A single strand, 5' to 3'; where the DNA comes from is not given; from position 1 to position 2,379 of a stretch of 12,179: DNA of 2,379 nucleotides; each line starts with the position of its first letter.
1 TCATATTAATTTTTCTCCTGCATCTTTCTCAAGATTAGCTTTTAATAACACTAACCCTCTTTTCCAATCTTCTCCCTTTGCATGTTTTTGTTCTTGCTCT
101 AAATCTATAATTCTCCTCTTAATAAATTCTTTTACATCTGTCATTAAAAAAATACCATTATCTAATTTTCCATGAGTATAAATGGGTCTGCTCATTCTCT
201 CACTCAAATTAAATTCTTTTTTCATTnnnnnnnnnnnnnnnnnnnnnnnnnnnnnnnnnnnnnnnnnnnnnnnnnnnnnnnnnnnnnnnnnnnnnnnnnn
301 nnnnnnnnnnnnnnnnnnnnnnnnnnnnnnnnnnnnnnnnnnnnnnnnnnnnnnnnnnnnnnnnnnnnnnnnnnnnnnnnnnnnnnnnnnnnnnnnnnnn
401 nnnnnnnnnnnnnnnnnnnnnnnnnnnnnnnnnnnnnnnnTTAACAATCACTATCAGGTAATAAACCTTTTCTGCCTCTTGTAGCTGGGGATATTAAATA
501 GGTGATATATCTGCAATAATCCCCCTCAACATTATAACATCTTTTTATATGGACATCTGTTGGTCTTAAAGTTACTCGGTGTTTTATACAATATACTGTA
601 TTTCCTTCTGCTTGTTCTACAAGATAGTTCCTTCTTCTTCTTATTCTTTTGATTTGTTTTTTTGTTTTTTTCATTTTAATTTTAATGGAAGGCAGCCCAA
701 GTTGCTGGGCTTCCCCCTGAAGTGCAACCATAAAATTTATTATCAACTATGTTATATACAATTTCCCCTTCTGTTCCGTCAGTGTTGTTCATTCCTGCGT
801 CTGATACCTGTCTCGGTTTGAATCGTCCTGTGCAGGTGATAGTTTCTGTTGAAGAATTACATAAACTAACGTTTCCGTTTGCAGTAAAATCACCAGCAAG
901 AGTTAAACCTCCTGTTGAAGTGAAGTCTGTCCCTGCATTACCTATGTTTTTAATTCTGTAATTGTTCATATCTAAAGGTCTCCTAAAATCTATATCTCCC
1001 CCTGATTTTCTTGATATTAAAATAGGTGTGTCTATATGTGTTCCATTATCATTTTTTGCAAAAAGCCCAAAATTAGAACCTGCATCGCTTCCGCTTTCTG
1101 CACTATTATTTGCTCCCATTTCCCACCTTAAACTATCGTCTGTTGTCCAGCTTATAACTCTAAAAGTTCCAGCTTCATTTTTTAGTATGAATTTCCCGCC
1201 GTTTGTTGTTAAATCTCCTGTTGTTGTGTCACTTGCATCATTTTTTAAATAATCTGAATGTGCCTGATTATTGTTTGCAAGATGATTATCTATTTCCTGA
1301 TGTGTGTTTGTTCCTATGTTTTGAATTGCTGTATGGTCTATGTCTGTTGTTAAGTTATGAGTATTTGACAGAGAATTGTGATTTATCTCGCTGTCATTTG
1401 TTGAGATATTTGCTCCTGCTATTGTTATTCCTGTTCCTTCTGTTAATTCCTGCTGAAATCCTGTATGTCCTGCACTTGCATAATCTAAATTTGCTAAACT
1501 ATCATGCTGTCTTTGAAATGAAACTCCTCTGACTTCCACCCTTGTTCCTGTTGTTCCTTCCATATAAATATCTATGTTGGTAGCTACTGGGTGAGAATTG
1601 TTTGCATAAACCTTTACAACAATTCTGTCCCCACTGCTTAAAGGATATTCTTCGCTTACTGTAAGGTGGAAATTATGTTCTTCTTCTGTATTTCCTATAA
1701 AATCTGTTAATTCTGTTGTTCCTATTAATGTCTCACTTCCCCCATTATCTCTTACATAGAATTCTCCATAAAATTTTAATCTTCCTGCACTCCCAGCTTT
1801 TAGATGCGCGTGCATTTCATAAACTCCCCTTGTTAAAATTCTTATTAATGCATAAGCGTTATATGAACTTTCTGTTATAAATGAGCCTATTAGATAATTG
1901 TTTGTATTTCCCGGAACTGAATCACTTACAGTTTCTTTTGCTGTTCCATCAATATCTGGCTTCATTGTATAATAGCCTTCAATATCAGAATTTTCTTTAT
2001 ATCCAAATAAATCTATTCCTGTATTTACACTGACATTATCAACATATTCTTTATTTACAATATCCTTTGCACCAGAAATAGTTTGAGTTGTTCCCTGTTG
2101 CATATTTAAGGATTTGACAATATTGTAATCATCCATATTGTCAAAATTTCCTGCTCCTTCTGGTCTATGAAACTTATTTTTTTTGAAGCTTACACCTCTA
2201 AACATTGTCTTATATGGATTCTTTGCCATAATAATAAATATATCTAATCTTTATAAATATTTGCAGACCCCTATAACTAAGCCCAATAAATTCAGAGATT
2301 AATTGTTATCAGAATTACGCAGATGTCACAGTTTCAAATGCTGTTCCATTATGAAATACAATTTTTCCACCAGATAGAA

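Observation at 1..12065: Minimal head-tail-type virus or capsid-encoding satellite lacking recognisable replication, integration, tail-tube and lysis genes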

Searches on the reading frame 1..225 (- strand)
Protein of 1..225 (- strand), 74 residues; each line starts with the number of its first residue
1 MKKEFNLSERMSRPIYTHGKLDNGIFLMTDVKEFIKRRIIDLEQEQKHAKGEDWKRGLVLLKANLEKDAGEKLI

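Call 6: search_protein_families(library=pfam, max_evalue=0.5, proteins=[window:1-225:-])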
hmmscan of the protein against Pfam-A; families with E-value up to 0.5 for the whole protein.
window:1-225:- (74 aa): 1 family
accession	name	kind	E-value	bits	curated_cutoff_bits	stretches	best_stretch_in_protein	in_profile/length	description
PF09943.14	DUF2175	-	0.11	13.2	25.1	1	20-71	40-91/98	Uncharacterized protein conserved in archaea (DUF2175)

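Call 7: search_protein_families(library=phrogs, max_evalue=0.5, proteins=[window:1-225:-])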
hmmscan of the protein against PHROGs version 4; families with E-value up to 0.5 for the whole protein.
window:1-225:- (74 aa): 1 family
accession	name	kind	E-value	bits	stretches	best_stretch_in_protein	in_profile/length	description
phrog_26668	-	unknown function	0.23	12.9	1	8-56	60-107/132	-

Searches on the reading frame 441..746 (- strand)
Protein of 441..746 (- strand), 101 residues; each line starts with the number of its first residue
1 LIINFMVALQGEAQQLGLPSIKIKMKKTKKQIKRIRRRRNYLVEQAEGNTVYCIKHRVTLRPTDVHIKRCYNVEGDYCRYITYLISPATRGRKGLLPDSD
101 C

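Call 6: search_protein_families(library=pfam, max_evalue=0.5, proteins=[window:441-746:-])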
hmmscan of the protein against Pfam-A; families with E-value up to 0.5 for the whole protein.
window:441-746:- (101 aa): 0 families

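Call 7: search_protein_families(library=phrogs, max_evalue=0.5, proteins=[window:441-746:-])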
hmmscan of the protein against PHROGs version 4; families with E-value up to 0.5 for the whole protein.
window:441-746:- (101 aa): 1 family
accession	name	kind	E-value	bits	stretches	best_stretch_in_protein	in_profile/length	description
phrog_7589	-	unknown function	0.013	16.7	1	23-76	9-62/109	-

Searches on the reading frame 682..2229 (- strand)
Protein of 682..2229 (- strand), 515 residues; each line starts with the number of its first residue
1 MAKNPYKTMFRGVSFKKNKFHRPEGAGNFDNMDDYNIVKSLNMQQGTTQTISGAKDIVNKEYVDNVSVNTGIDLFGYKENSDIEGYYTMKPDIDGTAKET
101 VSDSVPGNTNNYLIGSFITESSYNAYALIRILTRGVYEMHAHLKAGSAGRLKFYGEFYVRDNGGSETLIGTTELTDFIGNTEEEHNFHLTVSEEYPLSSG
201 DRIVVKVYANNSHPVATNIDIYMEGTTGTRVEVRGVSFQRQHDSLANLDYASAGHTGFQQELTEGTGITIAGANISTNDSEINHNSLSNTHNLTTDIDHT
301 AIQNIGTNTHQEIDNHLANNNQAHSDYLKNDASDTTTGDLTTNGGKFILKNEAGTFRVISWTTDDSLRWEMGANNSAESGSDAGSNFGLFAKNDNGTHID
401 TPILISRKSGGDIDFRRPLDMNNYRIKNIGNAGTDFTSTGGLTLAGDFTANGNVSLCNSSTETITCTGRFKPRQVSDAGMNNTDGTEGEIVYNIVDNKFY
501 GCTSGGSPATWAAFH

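Call 4: search_protein_families(library=pfam, max_evalue=0.1, proteins=[window:682-2229:-])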
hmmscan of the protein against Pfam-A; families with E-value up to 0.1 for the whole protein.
window:682-2229:- (515 aa): 0 families

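Call 5: search_protein_families(library=phrogs, max_evalue=0.1, proteins=[window:682-2229:-])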
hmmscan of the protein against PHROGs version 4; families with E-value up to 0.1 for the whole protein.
window:682-2229:- (515 aa): 2 families
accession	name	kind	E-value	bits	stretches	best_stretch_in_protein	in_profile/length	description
phrog_29706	-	tail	6.1e-07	29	1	324-410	517-600/657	tail spike protein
phrog_4013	-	unknown function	7.5e-06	25.9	1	176-430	187-398/659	-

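Call 50: search_solved_structures(query=window:682-2229:-, max_evalue=1)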
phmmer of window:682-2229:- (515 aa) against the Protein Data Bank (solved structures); distinct sequences matched with E-value up to 1: 1.
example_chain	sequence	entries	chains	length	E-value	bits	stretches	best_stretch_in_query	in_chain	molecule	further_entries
8ojn_C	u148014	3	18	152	0.0049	19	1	362-411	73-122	Cell wall surface anchor family protein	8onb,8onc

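Call 78: search_protein_families(library=phrogs, alignment_id=A7, max_evalue=0.001)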
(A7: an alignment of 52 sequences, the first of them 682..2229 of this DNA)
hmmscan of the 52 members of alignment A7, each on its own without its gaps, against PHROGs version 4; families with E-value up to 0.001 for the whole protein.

A. member 1, window:682-2229:- (515 aa): 2 families
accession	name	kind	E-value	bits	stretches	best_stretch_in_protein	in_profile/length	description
phrog_29706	-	tail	6.1e-07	29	1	324-410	517-600/657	tail spike protein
phrog_4013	-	unknown function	7.5e-06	25.9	1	176-430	187-398/659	-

B. families by the number of members that match (of 52 scanned): 45 families (the first 25 are shown)
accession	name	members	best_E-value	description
phrog_6320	-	1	8.7e-19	tail fiber protein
phrog_5073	-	1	1.3e-16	tail fiber protein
phrog_819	-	1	7.3e-16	tail protein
phrog_366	-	1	2.1e-15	tail fiber protein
phrog_8510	-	1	9.8e-15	virion structural protein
phrog_25468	-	1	1.1e-11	-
phrog_30509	-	1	2.6e-11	collagen like minor tail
phrog_24074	-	1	2.9e-10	-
phrog_1658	-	1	4.5e-10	-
phrog_15750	-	1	4.8e-10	-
phrog_33406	-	1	8.9e-10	tail fiber protein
phrog_8745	-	1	1.6e-09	tail fiber protein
phrog_29268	-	1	4.6e-09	-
phrog_1806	-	1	4.7e-09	collagen like minor tail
phrog_3420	-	1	1.7e-08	-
phrog_29706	-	1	6.1e-07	tail spike protein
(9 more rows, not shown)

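Call 79: search_protein_families(library=pfam, alignment_id=A7, max_evalue=0.001)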
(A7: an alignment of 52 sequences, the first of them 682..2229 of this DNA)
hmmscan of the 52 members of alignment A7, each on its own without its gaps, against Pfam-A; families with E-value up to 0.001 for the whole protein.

A. member 1, window:682-2229:- (515 aa): 0 families

B. families by the number of members that match (of 52 scanned): 5 families
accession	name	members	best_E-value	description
PF13385.13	Laminin_G_3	1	3.8e-28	Concanavalin A-like lectin/glucanases superfamily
PF01391.23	Collagen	1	2.5e-12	Collagen triple helix repeat (20 copies)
PF05658.19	YadA_head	1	9.1e-08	YadA head domain repeat (2 copies)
PF07953.20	Toxin_R_bind_N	1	2e-06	Clostridium neurotoxin, N-terminal receptor binding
PF00354.24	Pentaxin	1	1.3e-05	Pentaxin family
